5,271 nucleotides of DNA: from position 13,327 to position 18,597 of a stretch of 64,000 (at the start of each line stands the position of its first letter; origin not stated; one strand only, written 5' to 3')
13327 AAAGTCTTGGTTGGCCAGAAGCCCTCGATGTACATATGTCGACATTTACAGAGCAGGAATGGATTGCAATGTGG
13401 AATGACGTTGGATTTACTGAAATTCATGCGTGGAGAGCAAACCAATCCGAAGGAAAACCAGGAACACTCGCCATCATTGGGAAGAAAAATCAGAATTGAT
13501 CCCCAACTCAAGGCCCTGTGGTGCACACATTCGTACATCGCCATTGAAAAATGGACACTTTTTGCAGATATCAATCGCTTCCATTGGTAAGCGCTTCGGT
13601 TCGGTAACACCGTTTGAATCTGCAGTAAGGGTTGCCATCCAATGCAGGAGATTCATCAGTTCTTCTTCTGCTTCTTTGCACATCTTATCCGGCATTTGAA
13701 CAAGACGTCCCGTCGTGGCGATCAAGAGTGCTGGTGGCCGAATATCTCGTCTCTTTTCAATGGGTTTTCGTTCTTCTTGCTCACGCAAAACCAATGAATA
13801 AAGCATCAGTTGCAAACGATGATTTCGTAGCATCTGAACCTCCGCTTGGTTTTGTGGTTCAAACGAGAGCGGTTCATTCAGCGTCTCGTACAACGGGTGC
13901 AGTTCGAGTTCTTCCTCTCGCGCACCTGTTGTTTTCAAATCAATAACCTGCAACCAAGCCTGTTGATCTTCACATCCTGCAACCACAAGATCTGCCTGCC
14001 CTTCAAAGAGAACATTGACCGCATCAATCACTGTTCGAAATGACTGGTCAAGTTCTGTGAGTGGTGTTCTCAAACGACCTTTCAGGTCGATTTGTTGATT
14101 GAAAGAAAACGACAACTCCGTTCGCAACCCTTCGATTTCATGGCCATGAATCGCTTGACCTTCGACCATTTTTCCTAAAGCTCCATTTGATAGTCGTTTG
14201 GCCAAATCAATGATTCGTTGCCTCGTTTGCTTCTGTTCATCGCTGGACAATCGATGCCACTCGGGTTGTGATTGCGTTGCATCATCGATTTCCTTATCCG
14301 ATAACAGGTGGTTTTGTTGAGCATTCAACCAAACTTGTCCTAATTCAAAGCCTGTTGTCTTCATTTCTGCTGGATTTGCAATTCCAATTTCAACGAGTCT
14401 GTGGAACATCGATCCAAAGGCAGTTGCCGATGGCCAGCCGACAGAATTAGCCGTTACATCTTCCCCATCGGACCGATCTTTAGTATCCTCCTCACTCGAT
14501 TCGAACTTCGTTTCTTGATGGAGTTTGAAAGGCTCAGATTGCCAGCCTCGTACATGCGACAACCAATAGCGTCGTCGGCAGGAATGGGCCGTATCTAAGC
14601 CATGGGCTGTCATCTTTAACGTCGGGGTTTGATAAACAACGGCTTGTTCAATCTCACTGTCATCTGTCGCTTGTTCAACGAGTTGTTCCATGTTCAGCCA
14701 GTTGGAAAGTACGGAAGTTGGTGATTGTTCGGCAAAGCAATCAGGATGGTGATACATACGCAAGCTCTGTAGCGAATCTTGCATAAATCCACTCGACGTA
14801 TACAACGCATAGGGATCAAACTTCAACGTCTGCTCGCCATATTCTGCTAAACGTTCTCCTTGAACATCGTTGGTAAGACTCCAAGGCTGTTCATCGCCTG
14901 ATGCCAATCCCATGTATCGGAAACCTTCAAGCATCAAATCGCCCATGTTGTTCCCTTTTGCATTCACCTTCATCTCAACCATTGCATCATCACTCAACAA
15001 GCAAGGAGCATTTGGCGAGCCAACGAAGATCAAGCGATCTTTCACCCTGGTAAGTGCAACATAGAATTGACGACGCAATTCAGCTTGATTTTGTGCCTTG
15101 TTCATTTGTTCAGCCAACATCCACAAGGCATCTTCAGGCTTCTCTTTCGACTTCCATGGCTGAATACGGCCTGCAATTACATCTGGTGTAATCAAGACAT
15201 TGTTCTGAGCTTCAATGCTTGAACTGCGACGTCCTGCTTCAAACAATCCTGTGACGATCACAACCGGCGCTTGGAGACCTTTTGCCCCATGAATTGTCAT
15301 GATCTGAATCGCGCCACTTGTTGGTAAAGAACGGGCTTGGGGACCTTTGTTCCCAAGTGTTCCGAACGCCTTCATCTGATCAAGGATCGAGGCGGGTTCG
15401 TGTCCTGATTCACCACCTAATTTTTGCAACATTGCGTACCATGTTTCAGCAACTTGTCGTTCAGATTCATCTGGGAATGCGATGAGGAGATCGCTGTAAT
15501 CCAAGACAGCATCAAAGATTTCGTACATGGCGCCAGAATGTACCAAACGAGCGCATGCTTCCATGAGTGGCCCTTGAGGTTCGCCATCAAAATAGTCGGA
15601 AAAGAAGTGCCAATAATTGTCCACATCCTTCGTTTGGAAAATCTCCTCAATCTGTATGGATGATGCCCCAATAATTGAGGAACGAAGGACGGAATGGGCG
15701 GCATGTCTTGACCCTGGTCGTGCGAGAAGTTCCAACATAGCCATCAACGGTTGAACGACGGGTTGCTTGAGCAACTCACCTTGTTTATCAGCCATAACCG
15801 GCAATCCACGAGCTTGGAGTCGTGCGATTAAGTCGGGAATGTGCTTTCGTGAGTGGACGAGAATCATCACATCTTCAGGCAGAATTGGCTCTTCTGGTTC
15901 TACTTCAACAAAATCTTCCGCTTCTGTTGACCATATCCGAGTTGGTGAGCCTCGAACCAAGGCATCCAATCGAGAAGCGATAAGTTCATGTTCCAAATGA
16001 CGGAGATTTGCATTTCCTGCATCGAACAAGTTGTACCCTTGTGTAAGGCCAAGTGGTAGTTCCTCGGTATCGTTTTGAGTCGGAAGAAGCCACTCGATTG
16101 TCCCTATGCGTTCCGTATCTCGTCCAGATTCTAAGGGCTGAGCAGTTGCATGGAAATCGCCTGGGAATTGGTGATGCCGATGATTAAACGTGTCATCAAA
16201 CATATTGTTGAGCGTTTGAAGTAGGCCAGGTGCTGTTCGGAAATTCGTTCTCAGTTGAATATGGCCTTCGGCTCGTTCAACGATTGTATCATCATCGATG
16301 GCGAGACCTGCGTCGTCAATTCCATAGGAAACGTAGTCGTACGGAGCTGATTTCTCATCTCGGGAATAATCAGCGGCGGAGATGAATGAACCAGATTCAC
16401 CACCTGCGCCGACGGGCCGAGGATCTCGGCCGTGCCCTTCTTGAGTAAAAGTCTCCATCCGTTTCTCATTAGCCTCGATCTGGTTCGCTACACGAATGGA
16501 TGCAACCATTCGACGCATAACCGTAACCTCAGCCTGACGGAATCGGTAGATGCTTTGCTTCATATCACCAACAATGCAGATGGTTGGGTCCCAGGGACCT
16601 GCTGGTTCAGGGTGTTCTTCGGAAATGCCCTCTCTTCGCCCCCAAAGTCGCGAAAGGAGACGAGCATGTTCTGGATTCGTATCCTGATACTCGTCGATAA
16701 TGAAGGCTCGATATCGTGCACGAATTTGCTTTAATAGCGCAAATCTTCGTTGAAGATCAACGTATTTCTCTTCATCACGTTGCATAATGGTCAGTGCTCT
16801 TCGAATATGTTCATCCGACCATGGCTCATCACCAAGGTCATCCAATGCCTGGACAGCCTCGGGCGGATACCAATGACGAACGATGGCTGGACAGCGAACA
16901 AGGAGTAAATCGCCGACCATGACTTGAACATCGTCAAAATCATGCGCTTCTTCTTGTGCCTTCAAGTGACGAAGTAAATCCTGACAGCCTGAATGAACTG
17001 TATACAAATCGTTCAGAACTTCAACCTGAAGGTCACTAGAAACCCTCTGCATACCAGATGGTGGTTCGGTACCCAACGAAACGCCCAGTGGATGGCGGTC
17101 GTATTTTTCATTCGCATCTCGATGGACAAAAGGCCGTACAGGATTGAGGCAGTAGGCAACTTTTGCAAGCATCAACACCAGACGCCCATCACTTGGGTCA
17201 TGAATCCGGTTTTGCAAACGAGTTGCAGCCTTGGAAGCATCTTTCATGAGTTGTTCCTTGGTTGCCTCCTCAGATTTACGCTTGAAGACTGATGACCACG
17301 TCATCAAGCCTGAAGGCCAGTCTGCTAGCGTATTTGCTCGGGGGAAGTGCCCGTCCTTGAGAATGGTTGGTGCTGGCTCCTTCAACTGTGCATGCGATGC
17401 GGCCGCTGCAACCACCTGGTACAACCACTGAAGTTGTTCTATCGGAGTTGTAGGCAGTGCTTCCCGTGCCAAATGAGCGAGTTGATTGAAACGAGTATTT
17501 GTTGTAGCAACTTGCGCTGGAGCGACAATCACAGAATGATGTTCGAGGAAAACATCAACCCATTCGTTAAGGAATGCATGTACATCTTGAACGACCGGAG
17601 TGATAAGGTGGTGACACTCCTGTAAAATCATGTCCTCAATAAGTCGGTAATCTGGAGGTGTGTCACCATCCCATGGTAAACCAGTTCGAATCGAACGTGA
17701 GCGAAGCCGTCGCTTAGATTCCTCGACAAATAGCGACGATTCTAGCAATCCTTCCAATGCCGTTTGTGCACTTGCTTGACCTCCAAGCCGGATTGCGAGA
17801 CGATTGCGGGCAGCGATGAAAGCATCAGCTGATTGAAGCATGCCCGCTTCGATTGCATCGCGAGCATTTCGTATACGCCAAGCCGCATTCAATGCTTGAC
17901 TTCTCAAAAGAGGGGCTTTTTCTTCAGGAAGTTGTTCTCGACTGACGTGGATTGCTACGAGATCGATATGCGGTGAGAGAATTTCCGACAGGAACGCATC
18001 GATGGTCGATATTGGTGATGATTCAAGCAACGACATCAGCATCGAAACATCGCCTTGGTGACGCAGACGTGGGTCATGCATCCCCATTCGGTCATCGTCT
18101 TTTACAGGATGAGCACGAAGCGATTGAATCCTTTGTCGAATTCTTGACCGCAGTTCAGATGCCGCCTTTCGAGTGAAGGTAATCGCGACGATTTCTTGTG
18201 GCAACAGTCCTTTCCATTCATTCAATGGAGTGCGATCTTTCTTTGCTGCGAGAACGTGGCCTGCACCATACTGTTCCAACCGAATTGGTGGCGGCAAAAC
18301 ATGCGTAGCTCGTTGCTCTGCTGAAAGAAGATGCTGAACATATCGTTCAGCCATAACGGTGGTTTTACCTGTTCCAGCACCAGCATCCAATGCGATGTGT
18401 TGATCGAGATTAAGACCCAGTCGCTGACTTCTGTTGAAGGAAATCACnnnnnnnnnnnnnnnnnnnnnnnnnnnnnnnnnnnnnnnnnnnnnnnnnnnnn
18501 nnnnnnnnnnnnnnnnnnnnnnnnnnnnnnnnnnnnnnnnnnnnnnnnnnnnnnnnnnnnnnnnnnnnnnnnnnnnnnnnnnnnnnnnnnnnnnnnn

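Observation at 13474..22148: Bacterial-type AddAB/AdnAB-like helicase-nuclease operon inside an archaeal gene neighbourhood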

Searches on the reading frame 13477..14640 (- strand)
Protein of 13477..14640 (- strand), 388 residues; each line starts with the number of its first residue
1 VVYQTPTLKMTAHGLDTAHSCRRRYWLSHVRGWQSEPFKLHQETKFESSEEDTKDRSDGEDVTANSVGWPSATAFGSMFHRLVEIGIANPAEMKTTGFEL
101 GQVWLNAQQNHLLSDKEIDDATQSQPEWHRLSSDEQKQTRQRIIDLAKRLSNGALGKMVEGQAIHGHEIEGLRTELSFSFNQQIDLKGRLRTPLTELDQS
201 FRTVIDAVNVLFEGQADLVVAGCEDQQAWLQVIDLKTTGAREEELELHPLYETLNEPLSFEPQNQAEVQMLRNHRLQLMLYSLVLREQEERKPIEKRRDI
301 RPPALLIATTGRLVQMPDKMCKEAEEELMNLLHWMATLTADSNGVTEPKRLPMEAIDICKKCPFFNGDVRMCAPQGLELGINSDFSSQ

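Call 78: search_dna_similar(query=window:13477-14640:-, collection=plasmids, mode=protein, max_evalue=0.001, max_rows=20)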
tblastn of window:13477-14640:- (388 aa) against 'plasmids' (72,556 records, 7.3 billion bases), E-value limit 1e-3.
No match.

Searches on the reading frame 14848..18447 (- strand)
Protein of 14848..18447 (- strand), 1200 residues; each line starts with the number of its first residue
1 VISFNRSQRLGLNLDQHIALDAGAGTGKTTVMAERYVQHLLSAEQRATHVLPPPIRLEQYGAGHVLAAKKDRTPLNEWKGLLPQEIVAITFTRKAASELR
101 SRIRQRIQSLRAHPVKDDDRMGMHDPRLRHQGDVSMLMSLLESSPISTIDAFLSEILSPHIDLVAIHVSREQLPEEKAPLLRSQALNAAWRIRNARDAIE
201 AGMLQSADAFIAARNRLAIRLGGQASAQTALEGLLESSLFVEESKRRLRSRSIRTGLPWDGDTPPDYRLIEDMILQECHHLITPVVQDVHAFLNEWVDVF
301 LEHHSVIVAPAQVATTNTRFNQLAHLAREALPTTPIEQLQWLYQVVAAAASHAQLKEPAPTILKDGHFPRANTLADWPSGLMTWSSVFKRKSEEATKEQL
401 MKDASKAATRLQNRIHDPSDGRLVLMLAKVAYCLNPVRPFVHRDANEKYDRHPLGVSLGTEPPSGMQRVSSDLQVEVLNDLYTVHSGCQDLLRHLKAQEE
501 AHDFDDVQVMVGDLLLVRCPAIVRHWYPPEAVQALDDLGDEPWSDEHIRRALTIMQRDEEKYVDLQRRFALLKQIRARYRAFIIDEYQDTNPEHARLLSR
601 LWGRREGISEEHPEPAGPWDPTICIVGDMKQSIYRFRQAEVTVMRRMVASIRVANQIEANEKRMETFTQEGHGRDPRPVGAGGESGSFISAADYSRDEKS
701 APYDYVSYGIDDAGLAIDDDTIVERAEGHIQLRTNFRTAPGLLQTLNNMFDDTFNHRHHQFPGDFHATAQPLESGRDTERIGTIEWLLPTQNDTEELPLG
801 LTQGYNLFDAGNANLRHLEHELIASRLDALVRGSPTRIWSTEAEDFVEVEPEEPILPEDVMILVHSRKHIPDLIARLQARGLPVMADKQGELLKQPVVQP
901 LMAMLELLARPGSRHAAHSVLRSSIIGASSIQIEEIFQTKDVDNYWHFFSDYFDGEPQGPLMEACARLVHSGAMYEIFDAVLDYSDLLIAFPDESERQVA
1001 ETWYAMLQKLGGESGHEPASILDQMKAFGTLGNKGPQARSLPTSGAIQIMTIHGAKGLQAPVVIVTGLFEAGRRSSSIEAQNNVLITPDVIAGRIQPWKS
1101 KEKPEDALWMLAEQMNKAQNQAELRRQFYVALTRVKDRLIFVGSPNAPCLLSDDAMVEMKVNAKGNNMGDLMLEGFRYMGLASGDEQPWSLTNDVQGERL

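Call 72: predict_structure(alignment_id=A5)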
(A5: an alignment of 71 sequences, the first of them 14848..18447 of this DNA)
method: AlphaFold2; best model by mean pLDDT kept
length: 1200 residues; sequences in the alignment: 71
mean_pLDDT: 69.6   pTM: 0.61
mean pLDDT of the five models: 69.6, 69.5, 68.5, 65.5, 63.0
residues with pLDDT >= 90: 196; 70-90: 527; 50-70: 215; < 50: 262
segments of 3 or more residues with pLDDT < 50: 1-99, 126-128, 143-162, 576-650, 676-704, 732-735, 763-765, 1034-1044, 1075-1080
pLDDT, mean of each block of 10 residues (from residue 1): 27 28 31 32 33 29 29 36 34 41 60 72 58 64 41 43 49 63 88 86 81 93 89 79 77 81 87 83 94 95 86 88 94 94 93 81 84 73 77 80 92 87 90 89 78 87 86 94 91 80 58 53 66 65 64 83 79 52 31 32 34 33 32 31 41 62 68 52 30 37 56 64 61 61 86 76 53 66 85 61 66 80 90 81 78 83 74 79 63 82 93 90 89 87 88 87 91 89 88 71 79 77 81 49 62 64 88 53 73 88 89 79 76 87 76 74 75 86 75 70
secondary structure, 60 per line:
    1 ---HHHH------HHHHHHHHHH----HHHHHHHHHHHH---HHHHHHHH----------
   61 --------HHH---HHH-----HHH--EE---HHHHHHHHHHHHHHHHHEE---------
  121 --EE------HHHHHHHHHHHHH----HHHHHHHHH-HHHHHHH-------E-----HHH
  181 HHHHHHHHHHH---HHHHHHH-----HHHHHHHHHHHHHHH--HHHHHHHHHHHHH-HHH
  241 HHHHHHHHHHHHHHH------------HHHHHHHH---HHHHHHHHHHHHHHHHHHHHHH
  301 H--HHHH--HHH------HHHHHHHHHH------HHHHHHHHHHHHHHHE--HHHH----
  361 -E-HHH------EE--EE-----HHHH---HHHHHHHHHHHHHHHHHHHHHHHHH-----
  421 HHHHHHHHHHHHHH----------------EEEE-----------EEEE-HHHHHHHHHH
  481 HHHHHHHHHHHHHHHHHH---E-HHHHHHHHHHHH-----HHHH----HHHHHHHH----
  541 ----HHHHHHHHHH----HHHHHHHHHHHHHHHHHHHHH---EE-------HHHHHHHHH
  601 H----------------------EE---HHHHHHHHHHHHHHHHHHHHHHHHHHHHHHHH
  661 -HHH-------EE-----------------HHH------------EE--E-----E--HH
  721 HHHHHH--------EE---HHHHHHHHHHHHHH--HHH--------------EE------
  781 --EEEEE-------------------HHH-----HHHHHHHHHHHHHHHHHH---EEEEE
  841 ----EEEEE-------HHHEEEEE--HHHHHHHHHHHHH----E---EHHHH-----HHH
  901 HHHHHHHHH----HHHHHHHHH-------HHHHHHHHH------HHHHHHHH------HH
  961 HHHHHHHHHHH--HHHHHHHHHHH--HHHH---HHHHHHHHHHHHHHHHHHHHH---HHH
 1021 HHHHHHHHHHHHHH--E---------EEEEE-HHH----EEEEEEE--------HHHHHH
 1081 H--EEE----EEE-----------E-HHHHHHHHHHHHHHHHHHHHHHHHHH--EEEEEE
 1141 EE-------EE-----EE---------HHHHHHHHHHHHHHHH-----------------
elements in order (helices of 4 or more, strands of 3 or more residues): H4-7 H14-23 H28-39 H43-50 H93-109 H131-143 H148-156 H158-164 H178-191 H195-201 H207-221 H224-236 H238-255 H268-275 H279-301 H304-307 H319-328 H335-349 H353-356 H384-387 H391-415 H421-434 E451-454 E466-469 H471-498 H504-515 H521-524 H529-536 H545-554 H559-579 H592-601 H629-660 H719-726 H740-753 E783-787 H815-832 E836-840 E845-849 E860-864 H867-879 H889-892 H898-909 H914-922 H930-938 H945-952 H959-971 H974-984 H987-990 H994-1014 H1018-1034 E1047-1051 E1060-1066 H1075-1081 E1084-1086 E1091-1093 H1107-1132 E1135-1142 H1168-1183
